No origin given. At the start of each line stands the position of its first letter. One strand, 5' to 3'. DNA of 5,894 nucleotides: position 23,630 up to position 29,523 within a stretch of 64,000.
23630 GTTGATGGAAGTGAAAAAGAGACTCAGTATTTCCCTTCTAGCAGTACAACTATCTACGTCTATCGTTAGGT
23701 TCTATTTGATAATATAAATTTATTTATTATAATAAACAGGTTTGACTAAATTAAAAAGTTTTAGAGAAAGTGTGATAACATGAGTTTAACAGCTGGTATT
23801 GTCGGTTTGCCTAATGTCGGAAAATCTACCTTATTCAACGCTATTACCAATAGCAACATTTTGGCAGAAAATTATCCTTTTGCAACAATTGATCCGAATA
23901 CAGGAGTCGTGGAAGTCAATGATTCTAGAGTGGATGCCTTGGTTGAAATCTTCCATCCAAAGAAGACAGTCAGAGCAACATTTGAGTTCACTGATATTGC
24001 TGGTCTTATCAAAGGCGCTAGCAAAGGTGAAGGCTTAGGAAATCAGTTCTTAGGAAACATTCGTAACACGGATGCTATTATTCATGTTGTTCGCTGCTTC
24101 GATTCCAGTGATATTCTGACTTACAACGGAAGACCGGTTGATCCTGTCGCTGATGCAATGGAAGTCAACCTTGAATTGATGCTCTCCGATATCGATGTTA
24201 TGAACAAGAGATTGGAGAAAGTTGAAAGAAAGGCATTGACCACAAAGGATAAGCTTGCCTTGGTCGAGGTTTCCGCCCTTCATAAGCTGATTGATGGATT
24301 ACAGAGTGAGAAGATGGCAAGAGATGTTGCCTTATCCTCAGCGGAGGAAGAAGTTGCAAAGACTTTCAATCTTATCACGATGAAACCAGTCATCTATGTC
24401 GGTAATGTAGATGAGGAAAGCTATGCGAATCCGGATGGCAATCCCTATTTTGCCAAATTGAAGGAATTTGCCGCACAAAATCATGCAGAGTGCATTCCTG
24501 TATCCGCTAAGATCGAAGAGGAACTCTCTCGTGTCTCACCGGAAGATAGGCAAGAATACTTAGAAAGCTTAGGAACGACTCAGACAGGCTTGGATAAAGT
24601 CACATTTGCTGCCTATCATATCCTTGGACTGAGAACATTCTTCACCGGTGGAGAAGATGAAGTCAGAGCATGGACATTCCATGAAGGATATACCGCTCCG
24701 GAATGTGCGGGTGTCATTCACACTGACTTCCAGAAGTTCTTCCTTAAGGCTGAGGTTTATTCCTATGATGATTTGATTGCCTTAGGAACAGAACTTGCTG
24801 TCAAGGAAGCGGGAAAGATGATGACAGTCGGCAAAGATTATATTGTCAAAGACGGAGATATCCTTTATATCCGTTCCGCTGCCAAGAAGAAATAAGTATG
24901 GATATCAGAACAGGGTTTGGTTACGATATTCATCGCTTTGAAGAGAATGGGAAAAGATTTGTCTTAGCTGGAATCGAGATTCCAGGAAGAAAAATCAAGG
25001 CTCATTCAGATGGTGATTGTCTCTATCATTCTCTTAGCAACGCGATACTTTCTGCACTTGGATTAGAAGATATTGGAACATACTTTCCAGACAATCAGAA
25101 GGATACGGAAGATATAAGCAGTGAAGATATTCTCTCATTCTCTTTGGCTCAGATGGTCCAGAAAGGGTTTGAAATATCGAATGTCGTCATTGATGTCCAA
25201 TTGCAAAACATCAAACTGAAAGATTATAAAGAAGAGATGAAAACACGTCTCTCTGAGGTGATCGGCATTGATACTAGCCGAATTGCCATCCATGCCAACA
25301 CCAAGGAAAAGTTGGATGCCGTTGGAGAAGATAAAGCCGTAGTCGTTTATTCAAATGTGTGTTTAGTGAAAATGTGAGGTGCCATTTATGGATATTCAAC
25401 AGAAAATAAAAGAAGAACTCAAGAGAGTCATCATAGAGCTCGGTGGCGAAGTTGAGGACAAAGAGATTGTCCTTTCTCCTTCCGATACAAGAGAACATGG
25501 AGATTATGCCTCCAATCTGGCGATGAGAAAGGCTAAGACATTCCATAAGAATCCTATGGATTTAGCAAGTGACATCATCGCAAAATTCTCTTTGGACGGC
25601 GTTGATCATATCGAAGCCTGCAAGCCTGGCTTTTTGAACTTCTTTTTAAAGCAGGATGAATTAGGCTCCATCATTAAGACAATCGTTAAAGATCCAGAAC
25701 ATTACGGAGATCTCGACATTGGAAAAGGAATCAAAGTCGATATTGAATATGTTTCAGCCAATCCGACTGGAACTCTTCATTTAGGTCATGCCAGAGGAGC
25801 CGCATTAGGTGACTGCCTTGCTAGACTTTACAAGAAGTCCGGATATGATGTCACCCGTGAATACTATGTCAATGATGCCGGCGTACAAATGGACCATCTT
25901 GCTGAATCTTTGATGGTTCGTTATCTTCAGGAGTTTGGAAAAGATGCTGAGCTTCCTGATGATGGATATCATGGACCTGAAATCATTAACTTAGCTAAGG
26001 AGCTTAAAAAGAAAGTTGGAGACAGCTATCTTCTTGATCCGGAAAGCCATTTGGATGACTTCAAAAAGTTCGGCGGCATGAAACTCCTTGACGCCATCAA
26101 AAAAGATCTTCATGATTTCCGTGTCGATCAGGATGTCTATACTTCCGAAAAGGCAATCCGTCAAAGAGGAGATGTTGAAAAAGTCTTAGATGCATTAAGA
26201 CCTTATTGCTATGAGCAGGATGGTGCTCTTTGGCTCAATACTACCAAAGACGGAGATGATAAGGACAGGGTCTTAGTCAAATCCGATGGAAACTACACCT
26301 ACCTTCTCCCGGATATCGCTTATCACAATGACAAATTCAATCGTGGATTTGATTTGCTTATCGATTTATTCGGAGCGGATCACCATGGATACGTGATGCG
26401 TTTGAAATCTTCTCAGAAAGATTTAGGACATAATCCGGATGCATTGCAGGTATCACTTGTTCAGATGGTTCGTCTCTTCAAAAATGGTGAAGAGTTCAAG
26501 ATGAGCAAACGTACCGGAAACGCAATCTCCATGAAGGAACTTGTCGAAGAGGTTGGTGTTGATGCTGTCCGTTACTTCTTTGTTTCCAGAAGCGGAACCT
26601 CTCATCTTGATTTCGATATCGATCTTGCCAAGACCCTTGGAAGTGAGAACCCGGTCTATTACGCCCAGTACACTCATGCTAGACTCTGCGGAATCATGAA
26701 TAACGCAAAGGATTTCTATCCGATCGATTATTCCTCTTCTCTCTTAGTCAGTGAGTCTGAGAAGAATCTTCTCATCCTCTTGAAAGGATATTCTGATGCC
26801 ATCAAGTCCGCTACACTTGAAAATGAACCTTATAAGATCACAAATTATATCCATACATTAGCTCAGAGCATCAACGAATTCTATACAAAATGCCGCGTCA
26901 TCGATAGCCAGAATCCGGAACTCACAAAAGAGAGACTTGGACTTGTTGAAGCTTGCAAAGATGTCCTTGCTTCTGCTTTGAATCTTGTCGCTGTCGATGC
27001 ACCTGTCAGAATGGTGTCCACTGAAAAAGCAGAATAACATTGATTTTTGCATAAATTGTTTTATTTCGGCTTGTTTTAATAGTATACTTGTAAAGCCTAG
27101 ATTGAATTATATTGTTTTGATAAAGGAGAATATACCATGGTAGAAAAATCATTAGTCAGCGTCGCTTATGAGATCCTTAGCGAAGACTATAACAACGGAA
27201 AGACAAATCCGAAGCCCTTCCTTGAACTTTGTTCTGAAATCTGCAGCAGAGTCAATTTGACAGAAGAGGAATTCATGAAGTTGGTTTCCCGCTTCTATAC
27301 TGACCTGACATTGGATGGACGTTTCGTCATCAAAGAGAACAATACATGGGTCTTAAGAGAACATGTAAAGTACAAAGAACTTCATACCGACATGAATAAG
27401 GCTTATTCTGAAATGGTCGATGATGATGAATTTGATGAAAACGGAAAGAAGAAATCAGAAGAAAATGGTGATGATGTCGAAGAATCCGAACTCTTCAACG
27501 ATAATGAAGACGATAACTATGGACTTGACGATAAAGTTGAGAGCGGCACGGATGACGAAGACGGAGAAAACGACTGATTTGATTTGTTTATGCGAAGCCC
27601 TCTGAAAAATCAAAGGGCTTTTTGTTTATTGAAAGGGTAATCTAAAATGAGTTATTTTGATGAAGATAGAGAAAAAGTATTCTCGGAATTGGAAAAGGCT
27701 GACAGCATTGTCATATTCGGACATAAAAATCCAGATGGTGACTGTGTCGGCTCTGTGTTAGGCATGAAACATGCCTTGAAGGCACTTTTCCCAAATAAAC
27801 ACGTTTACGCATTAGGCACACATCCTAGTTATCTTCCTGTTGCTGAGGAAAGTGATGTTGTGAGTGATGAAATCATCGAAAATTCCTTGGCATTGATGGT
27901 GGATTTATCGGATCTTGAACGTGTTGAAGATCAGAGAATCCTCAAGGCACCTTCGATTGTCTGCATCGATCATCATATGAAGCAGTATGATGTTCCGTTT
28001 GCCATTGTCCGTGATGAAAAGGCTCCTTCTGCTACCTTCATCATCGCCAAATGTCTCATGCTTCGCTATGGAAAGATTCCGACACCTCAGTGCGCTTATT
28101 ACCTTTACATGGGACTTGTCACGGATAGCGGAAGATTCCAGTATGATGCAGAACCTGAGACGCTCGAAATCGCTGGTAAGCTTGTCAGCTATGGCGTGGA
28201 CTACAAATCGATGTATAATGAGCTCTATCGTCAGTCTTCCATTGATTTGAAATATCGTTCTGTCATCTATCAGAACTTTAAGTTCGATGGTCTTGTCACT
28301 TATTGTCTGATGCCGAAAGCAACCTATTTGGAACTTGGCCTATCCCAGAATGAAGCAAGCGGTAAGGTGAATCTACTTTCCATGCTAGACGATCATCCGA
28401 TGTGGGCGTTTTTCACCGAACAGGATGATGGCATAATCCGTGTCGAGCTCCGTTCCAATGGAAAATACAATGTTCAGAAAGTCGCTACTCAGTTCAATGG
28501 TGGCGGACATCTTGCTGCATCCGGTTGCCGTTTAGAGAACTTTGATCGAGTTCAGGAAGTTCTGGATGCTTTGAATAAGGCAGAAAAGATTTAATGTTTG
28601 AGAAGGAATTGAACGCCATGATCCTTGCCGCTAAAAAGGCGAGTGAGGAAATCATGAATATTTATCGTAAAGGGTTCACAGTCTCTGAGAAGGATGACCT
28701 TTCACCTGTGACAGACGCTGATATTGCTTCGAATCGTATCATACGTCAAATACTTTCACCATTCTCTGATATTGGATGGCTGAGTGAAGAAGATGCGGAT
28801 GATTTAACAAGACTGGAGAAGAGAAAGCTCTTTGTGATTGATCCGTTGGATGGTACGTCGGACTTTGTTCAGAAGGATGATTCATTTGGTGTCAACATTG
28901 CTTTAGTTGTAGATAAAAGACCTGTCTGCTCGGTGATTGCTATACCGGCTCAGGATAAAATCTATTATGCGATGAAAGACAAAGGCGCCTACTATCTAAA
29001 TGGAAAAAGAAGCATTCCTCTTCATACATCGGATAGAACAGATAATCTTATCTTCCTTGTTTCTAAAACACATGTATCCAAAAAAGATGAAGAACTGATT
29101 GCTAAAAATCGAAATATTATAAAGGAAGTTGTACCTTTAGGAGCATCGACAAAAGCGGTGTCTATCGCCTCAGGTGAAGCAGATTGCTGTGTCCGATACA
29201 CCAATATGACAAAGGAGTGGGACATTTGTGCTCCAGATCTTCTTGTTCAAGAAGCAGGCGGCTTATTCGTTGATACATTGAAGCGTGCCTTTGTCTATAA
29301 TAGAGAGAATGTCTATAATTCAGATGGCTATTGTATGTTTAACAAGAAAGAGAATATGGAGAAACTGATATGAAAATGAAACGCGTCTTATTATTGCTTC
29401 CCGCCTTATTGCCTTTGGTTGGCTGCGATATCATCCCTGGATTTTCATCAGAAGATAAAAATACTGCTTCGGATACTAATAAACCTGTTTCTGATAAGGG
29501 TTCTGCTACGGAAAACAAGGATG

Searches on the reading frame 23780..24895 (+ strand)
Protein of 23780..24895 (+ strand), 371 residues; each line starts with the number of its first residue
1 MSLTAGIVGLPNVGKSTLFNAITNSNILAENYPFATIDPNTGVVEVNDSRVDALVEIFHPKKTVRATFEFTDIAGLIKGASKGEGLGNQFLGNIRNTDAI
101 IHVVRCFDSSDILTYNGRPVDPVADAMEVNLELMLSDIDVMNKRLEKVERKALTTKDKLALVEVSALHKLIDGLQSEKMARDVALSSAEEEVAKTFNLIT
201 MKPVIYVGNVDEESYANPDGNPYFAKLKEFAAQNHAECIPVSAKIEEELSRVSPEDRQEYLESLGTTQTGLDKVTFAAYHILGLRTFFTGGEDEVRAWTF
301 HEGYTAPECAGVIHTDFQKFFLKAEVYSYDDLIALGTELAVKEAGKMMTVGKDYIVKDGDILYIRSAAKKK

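Call 106: search_protein_families(library=pfam, proteins=[window:23780-24895:+], max_evalue=0.00001)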
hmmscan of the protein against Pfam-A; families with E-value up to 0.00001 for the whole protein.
window:23780-24895:+ (371 aa): 3 families
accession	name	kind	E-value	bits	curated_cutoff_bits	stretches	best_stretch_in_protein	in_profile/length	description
PF06071.19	YchF-GTPase_C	-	1.7e-34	118.2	27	1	284-365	1-82/84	Protein of unknown function (DUF933)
PF01926.29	MMR_HSR1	-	4.4e-23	82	21.9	1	5-107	2-85/113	50S ribosome-binding GTPase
PF02421.24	FeoB_N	-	4.2e-09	36.6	27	1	6-52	4-50/156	Ferrous iron transport protein B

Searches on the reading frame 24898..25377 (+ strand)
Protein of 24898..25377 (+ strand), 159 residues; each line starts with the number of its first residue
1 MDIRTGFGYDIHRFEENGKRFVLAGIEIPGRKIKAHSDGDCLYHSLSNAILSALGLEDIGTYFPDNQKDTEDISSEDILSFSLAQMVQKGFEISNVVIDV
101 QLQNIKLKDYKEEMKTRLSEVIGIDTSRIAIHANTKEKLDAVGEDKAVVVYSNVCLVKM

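Call 106: search_protein_families(library=pfam, proteins=[window:24898-25377:+], max_evalue=0.00001)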
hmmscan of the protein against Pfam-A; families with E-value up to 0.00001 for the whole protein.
window:24898-25377:+ (159 aa): 1 family
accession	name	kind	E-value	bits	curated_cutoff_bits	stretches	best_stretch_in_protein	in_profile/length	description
PF02542.21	YgbB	-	3.2e-46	157.9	26.7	1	3-156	1-154/155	YgbB family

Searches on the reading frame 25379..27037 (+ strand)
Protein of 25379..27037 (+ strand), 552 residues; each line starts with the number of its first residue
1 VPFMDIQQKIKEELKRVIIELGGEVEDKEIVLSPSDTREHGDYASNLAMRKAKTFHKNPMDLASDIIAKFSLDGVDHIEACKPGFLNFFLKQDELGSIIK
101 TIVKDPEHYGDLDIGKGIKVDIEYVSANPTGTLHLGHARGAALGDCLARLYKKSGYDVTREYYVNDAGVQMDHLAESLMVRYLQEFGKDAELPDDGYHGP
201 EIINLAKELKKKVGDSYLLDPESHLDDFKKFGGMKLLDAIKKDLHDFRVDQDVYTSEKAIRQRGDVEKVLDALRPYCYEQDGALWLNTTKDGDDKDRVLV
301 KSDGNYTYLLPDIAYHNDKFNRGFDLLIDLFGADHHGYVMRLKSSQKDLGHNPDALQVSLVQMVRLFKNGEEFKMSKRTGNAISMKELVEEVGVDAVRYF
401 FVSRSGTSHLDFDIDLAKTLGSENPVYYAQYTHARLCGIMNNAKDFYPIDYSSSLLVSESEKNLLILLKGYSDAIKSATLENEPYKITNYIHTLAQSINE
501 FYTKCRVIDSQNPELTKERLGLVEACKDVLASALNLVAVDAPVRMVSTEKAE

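Call 106: search_protein_families(library=pfam, proteins=[window:25379-27037:+], max_evalue=0.00001)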
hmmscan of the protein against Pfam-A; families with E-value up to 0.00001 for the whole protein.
window:25379-27037:+ (552 aa): 6 families
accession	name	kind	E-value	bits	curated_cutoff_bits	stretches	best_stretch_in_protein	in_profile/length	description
PF05746.21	DALR_1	-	7.4e-28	97.4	22.3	1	430-545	2-117/117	DALR anticodon binding domain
PF00750.26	tRNA-synt_1d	-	1.1e-20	74.3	23.3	1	115-392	17-298/349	tRNA synthetases class I (R), catalytic domain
PF03485.21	Arg_tRNA_synt_N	-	1.3e-20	74.2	21.5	1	6-90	3-85/85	Arginyl tRNA synthetase N terminal domain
PF00133.28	tRNA-synt_1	-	5.9e-10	38.9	22.7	0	368-410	369-411/414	tRNA synthetases class I (I, L, M and V)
PF09334.17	tRNA-synt_1g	-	1.2e-07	31.3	20.1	0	368-418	321-370/391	tRNA synthetases class I (M)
PF01406.26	tRNA-synt_1e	-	3.1e-07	30.5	27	0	371-413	250-292/301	tRNA synthetases class I (C) catalytic domain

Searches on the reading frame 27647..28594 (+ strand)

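Call 106: search_protein_families(library=pfam, proteins=[window:27647-28594:+], max_evalue=0.00001)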
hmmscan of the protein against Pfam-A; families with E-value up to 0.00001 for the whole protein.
window:27647-28594:+ (315 aa): 2 families
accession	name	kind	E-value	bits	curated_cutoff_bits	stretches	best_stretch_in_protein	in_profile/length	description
PF01368.27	DHH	-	3.7e-16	60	28.1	1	21-156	2-124/125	DHH family, N-terminal domain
PF02272.25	DHHA1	-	5e-15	56.3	25.9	1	227-311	8-98/102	DHHA1 domain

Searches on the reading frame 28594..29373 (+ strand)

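Call 106: search_protein_families(library=pfam, proteins=[window:28594-29373:+], max_evalue=0.00001)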
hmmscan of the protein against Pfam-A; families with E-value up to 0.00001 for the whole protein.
window:28594-29373:+ (259 aa): 1 family
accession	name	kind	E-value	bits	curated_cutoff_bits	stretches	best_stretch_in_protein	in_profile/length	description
PF00459.30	Inositol_P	-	5.9e-44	151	27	1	7-258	7-262/271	Inositol monophosphatase family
